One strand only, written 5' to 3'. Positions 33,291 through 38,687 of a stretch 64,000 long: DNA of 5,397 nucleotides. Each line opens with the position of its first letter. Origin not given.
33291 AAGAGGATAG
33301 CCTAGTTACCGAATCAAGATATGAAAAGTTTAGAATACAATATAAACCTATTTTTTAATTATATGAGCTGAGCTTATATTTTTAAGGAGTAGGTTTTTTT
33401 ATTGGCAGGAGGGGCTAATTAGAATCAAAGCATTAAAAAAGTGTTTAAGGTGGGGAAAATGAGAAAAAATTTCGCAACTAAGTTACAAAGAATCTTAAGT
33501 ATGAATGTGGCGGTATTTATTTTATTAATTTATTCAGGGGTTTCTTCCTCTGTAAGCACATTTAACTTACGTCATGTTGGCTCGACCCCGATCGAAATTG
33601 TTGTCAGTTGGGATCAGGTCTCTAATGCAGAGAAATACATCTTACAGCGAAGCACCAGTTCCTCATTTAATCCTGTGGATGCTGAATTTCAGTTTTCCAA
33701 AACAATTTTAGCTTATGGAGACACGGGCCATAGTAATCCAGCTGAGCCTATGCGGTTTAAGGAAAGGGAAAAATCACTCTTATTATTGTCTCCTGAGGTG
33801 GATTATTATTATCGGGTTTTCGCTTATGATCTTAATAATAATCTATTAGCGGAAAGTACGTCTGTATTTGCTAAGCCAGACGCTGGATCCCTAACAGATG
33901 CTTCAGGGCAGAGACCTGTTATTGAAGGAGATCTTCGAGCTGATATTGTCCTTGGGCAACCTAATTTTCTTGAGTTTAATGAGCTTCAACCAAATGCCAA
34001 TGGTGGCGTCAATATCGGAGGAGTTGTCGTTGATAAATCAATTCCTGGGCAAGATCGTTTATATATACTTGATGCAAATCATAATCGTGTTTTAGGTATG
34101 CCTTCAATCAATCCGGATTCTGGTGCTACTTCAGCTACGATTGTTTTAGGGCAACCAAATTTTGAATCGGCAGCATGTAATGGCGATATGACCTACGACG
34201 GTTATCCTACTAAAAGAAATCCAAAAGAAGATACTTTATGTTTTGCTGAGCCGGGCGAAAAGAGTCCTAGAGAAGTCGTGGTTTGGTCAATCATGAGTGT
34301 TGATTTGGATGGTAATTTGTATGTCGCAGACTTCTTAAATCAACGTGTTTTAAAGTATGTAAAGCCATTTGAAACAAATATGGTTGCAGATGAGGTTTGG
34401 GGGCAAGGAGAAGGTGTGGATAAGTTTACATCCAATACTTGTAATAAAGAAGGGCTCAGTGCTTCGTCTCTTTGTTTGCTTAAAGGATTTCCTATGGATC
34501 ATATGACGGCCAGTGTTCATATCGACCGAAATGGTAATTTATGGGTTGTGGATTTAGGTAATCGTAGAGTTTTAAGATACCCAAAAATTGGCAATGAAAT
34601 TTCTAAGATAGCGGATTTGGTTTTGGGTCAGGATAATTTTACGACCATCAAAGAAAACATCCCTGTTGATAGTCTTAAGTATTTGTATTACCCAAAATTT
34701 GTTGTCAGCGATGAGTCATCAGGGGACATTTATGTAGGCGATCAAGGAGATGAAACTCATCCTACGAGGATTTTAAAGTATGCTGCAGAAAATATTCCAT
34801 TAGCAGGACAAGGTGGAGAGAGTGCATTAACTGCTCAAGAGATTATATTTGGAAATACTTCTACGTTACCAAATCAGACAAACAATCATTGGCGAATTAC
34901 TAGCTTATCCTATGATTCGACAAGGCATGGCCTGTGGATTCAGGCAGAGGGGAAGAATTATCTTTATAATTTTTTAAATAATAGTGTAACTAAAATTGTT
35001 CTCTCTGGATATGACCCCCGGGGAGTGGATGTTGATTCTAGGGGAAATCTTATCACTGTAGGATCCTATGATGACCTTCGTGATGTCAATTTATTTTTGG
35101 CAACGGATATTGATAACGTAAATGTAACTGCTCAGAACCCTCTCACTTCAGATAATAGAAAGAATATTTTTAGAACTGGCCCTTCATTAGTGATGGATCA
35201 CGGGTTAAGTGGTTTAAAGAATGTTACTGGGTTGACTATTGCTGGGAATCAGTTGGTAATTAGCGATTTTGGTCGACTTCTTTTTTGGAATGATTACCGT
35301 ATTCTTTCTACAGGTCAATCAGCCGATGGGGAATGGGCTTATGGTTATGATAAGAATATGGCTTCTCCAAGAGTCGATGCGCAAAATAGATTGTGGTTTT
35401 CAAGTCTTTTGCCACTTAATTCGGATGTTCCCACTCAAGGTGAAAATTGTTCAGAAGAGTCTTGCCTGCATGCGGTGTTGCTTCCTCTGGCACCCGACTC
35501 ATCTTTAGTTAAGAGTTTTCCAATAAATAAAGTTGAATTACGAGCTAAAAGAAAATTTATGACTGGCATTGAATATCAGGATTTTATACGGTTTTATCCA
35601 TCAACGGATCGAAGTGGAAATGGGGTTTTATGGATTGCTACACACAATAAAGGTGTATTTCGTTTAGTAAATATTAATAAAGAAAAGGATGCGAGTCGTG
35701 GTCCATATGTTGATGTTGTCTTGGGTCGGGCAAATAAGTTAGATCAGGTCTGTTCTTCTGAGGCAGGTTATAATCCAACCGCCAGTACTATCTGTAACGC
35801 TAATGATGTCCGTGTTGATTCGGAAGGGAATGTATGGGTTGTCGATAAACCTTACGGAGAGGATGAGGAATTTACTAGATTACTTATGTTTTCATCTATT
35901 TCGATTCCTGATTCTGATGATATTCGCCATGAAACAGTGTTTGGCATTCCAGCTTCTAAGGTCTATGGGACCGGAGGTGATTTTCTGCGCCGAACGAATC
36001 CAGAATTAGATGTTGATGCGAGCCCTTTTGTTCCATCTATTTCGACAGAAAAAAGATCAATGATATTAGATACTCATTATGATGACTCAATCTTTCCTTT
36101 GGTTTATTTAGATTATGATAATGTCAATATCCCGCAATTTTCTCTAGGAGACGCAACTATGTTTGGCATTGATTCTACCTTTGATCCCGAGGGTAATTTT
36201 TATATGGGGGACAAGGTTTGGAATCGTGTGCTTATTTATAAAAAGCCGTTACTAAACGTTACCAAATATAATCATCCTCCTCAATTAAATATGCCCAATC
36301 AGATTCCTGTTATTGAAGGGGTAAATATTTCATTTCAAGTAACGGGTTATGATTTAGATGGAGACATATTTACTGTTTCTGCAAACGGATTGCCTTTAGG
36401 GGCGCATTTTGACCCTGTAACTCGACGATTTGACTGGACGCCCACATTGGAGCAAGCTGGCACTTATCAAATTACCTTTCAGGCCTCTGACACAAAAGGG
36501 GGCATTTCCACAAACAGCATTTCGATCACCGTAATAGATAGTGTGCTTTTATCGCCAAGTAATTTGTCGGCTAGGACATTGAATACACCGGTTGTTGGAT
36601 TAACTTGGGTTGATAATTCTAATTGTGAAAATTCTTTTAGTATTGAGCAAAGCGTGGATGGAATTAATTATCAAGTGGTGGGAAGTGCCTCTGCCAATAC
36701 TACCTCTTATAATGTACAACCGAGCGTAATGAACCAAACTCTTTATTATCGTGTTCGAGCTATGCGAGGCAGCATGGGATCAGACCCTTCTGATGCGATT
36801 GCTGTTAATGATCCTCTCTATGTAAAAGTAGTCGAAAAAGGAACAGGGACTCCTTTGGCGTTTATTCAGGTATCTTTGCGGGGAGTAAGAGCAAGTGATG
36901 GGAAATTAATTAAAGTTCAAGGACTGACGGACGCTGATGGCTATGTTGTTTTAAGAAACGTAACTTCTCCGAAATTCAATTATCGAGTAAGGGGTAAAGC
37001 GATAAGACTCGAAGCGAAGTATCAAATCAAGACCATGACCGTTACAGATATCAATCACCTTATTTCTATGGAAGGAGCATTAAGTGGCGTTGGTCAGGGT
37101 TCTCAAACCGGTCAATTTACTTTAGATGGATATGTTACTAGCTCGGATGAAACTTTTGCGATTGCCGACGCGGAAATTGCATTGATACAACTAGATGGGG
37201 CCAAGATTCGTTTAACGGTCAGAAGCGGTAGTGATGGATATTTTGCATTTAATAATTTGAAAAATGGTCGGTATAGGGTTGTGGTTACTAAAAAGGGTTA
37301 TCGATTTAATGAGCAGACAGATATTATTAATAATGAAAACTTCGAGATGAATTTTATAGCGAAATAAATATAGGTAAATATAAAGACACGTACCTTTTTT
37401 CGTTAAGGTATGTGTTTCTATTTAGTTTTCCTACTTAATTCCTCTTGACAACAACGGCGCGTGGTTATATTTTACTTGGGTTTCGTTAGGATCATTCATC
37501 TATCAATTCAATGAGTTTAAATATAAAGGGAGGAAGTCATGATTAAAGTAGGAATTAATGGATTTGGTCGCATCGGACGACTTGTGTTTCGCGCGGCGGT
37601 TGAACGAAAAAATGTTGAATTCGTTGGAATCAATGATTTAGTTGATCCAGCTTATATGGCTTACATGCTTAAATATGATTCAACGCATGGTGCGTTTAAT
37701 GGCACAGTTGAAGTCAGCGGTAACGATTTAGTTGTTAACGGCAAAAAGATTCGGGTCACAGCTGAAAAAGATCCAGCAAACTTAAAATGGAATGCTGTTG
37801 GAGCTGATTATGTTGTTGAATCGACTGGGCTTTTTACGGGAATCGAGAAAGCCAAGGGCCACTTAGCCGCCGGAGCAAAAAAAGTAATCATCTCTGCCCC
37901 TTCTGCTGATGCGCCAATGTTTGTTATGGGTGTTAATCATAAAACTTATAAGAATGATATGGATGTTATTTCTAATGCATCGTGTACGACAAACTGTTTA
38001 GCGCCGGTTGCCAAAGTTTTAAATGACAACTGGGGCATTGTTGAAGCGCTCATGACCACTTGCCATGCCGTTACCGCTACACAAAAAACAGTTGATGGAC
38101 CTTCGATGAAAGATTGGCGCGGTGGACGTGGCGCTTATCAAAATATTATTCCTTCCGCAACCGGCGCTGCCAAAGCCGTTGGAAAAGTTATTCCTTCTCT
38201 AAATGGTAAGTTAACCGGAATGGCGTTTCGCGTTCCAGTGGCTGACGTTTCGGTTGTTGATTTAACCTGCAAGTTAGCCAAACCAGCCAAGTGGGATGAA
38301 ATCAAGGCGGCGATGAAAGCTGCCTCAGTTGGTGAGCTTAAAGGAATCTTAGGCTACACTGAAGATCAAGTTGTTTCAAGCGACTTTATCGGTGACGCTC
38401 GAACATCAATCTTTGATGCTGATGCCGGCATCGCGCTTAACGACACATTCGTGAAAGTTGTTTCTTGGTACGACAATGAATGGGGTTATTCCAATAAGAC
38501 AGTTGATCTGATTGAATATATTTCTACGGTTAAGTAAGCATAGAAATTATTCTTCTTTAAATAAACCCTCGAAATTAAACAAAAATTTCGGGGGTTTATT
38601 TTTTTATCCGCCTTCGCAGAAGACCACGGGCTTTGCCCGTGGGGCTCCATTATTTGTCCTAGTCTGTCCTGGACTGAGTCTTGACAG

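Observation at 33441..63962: Secretome island: five giant multidomain proteins with shared C-terminal CarboxypepD_reg arrays, immediately upstream of a T2SS-like operon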

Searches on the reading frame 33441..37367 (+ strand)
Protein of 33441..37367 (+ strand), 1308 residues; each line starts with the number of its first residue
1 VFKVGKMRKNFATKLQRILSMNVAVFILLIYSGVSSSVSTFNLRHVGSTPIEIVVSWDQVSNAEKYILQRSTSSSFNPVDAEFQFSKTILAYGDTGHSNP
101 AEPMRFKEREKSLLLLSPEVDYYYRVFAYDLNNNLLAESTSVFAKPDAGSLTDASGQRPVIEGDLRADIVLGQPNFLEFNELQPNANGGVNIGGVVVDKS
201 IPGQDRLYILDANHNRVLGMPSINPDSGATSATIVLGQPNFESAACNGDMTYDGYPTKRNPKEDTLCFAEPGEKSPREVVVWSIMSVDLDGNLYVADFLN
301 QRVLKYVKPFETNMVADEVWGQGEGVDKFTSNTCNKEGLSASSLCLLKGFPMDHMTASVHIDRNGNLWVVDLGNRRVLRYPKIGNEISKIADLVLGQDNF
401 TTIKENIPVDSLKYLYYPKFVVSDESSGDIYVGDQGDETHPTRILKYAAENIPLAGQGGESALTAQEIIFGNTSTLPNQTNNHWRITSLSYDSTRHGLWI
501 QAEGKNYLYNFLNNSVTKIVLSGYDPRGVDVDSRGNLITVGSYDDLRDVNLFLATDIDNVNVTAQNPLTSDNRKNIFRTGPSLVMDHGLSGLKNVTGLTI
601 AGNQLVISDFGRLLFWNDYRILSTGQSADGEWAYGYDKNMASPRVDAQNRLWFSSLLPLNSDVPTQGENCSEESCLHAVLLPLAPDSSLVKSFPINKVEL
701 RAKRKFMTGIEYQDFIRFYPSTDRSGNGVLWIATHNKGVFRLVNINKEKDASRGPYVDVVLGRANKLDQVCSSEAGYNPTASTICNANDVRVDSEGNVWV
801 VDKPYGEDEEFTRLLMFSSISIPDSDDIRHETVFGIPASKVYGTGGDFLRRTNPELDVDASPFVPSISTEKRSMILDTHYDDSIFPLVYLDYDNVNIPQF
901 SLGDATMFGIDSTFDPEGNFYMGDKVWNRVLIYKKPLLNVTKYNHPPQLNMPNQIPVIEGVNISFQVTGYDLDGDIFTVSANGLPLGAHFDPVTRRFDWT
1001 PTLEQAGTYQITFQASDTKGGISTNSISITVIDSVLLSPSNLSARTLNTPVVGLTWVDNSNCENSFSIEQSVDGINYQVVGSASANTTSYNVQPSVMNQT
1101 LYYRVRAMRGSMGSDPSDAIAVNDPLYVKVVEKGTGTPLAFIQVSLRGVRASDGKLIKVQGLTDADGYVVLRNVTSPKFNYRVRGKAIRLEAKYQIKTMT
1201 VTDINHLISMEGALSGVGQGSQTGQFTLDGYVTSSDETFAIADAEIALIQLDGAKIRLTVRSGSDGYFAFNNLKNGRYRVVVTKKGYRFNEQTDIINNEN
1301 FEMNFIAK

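Call 3: search_protein_families(library=pfam, proteins=[window:33441-37367:+], max_evalue=0.01)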
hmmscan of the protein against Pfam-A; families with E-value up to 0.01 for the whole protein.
window:33441-37367:+ (1308 aa): 12 families
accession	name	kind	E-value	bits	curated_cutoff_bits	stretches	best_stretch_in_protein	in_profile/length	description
PF13620.12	CarboxypepD_reg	-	5.9e-13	49.4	32.3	1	1227-1296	1-68/82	Carboxypeptidase regulatory-like domain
PF05345.18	He_PIG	-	5.2e-12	46.5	24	1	947-1031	2-95/96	Putative Ig domain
PF01436.27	NHL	-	1.2e-10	41.3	20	0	415-434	1-19/28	NHL repeat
PF17963.7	Big_9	-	1.2e-06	29.7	23.6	1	944-1030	1-89/89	Bacterial Ig domain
PF17802.7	SpaA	-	1.6e-05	25.4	23.1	1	1234-1292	9-70/91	Prealbumin-like fold domain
PF13715.12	CarbopepD_reg_2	-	1.8e-05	25.1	32.2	1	1230-1304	3-73/88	CarboxypepD_reg-like domain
PF17210.9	SdrD_B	-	8.3e-05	23.2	29.7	1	1239-1292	22-75/112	SdrD B-like domain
PF09430.16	EMC7_beta-sandw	-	0.00097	19.8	26.6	1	1251-1291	14-54/122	ER membrane protein complex subunit 7, beta-sandwich domain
PF07494.17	Reg_prop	-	0.0012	19.2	20.4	0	354-369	6-20/24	Two component regulator propeller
PF19077.6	Big_13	-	0.0016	19.4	27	0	1219-1284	11-83/102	Bacterial Ig-like domain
PF21200.3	Glyco_hydro_39_C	-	0.0034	18.1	27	0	1056-1108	17-72/89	Alpha-L-iduronidase C-terminal domain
PF08450.18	SGL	-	0.0043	17.1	26.3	0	780-808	81-109/246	SMP-30/Gluconolactonase/LRE-like region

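Call 11: search_protein_families(library=ncbifam, proteins=[window:33441-37367:+], max_evalue=0.01)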
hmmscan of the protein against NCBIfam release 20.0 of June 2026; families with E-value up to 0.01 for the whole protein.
window:33441-37367:+ (1308 aa): 2 families
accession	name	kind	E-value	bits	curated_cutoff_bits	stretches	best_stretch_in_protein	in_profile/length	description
NF012211.1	tand_rpt_95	domain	0.00081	19.3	90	1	970-1032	20-85/98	tandem-95 repeat protein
NF035926.1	scyF_NHL_VPEP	equivalog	0.0011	18.3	350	0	283-308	155-180/376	scytonemin biosynthesis PEP-CTERM protein ScyF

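Call 58: find_related_loci(query=window:33459-37367:+, collection=metagenome_contigs, flank=3000)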
Query window:33459-37367:+ (1302 aa) in metagenome_contigs; peptide patterns used: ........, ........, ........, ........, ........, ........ (x = any residue, [..] = any of these).
46 stretches matched a pattern, but none encodes a relative of the query by tblastn (E <= 1e-3).

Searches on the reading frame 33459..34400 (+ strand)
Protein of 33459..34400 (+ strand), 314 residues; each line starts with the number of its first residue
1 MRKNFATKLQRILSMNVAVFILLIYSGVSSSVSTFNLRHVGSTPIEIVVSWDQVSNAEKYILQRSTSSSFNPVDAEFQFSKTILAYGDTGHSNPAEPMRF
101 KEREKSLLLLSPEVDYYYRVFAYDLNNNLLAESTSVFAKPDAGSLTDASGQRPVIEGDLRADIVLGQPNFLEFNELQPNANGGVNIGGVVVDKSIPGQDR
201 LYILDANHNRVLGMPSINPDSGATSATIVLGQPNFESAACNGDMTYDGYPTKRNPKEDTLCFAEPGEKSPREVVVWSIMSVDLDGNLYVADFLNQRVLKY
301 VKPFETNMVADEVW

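Call 53: search_protein_families(library=pfam, proteins=[window:33459-34400:+], max_evalue=1)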
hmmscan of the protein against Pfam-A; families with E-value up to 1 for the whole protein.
window:33459-34400:+ (314 aa): 3 families
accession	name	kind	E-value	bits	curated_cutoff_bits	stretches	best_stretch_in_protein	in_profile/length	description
PF01436.27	NHL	-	0.0008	19.8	20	1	282-300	10-28/28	NHL repeat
PF16656.11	Pur_ac_phosph_N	-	0.1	13.6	30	1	41-123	10-81/93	Purple acid Phosphatase, N-terminal domain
PF25021.1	TEN_NHL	-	0.26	10.6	27.1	1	240-297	292-353/357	Teneurin NHL domain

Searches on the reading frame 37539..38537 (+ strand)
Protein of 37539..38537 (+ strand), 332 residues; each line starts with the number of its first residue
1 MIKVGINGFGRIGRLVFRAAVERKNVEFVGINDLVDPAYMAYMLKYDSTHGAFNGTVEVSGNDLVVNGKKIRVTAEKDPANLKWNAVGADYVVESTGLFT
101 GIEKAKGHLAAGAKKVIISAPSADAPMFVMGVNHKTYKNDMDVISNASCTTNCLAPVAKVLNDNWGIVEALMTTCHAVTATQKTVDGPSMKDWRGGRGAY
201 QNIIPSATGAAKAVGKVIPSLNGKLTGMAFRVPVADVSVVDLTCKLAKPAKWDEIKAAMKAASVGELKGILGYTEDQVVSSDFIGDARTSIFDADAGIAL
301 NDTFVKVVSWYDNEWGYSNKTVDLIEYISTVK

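Call 4: search_protein_families(library=pfam, proteins=[window:37539-38537:+], max_evalue=0.01)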
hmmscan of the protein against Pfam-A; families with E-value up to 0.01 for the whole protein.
window:37539-38537:+ (332 aa): 2 families
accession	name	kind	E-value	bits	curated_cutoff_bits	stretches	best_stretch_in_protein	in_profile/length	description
PF02800.25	Gp_dh_C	-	8.3e-67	224.1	24.4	1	154-311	1-158/158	Glyceraldehyde 3-phosphate dehydrogenase, C-terminal domain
PF00044.30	Gp_dh_N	-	2.1e-42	143.9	31.7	1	2-100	1-99/101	Glyceraldehyde 3-phosphate dehydrogenase, NAD binding domain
